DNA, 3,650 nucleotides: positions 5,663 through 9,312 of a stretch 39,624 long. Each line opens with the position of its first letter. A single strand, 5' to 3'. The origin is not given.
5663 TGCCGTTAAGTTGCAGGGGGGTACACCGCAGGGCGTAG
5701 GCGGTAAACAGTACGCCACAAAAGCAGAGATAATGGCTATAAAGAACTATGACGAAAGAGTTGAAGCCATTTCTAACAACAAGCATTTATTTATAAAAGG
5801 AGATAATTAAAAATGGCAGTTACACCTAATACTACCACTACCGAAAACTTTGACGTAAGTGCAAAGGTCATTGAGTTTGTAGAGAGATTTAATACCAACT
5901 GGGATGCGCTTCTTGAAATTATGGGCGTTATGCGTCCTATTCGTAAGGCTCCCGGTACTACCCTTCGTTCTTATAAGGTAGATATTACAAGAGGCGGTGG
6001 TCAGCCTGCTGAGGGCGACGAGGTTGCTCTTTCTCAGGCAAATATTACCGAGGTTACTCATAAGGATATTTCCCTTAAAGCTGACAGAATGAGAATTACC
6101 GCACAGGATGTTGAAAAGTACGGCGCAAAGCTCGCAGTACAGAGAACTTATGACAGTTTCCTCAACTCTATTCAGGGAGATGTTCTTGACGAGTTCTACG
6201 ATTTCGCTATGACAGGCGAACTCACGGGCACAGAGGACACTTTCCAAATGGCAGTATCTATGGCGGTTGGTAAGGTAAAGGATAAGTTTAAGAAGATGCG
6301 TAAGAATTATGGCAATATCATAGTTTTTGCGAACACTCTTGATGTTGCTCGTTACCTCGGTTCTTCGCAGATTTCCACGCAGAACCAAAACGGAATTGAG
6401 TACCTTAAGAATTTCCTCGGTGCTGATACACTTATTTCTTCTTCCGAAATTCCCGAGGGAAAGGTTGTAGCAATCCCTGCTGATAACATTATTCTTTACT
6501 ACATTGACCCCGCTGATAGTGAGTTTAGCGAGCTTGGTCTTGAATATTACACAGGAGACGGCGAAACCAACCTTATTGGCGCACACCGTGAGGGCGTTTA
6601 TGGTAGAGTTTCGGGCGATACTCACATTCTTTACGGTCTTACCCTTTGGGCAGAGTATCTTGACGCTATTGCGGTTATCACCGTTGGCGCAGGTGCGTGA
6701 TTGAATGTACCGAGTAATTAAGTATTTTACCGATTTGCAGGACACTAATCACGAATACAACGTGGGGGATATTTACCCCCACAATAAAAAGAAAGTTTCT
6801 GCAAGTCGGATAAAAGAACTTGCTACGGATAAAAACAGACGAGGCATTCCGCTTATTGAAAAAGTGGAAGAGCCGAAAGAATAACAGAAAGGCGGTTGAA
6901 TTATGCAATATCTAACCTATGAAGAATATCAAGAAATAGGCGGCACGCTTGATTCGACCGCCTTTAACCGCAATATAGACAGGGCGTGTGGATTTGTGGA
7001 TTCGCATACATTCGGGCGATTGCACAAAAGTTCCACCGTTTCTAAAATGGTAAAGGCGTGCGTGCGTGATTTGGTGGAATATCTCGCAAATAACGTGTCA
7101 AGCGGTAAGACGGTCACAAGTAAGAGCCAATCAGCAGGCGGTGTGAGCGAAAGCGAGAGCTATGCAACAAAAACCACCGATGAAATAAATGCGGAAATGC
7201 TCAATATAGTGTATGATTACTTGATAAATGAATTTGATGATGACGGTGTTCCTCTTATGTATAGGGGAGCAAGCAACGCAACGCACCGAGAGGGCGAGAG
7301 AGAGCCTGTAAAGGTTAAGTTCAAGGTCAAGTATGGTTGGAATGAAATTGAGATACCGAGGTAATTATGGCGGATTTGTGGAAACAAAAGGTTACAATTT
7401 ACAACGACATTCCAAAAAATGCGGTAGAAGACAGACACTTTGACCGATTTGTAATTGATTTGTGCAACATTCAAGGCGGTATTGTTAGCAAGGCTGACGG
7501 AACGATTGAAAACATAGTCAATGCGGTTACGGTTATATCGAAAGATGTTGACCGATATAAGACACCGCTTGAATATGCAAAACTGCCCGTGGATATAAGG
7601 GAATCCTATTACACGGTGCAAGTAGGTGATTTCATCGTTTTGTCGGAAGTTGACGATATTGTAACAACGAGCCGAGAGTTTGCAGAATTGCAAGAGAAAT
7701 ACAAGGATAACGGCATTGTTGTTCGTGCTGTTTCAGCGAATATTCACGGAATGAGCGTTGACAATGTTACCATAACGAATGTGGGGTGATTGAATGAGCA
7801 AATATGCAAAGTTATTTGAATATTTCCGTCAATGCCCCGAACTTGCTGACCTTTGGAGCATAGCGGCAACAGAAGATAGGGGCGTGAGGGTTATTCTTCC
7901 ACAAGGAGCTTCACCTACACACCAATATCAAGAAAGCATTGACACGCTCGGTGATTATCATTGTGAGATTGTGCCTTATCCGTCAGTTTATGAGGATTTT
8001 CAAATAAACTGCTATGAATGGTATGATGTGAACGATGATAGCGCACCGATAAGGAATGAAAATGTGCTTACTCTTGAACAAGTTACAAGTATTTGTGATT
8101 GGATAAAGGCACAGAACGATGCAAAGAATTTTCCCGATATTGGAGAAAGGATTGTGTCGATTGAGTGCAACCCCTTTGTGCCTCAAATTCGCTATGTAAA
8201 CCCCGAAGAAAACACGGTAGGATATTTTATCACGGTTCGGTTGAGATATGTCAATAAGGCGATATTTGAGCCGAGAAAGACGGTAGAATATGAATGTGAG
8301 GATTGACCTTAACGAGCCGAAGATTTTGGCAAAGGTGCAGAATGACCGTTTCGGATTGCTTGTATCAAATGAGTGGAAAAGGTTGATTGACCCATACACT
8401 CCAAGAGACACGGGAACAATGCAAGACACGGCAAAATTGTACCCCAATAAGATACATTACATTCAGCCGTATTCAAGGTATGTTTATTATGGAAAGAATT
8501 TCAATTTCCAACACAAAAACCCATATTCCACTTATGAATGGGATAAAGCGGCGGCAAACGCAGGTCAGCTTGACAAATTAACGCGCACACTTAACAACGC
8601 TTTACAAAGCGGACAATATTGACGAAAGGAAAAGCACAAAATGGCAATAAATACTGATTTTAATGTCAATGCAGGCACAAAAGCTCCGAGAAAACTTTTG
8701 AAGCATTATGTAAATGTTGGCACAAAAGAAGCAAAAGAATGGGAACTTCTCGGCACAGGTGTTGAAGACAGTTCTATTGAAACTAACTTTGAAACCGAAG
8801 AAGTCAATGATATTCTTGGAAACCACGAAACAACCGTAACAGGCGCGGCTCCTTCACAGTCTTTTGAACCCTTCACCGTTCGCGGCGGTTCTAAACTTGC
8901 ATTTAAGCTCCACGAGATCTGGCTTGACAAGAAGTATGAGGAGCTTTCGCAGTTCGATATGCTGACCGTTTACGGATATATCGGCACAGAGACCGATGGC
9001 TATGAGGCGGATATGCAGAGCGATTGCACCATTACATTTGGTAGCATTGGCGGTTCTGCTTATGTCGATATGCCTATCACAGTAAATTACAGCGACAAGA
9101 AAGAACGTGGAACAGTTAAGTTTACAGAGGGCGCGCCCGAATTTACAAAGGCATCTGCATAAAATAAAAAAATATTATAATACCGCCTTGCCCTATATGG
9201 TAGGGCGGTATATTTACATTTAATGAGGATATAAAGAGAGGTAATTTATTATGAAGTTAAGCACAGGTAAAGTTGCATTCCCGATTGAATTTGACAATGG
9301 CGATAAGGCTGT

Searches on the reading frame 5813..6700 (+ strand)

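Call 81: search_protein_families(library=phrogs, proteins=[window:5813-6700:+], max_evalue=0.00001)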
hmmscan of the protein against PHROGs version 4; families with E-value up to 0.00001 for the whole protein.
window:5813-6700:+ (295 aa): 1 family
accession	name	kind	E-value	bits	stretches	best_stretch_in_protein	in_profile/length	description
phrog_544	-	head and packaging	9.6e-32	111.5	1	14-294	18-276/282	major head protein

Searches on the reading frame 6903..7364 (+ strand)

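Call 81: search_protein_families(library=phrogs, proteins=[window:6903-7364:+], max_evalue=0.00001)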
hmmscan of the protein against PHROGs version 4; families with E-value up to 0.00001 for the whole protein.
window:6903-7364:+ (153 aa): 1 family
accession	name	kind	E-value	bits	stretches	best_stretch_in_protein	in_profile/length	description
phrog_541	-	connector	1e-17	65.3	1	1-123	1-126/129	head-tail adaptor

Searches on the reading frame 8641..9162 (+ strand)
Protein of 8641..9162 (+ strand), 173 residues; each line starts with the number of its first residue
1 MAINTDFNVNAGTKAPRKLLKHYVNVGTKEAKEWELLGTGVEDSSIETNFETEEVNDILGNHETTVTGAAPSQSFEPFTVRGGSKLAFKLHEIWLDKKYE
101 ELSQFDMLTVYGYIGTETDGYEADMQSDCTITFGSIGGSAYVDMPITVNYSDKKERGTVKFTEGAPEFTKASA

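Call 81: search_protein_families(library=phrogs, proteins=[window:8641-9162:+], max_evalue=0.00001)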
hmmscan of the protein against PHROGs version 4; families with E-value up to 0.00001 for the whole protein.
window:8641-9162:+ (173 aa): 1 family
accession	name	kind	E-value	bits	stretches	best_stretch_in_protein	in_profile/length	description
phrog_3099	-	unknown function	3.7e-24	86.6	1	11-172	4-167/171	-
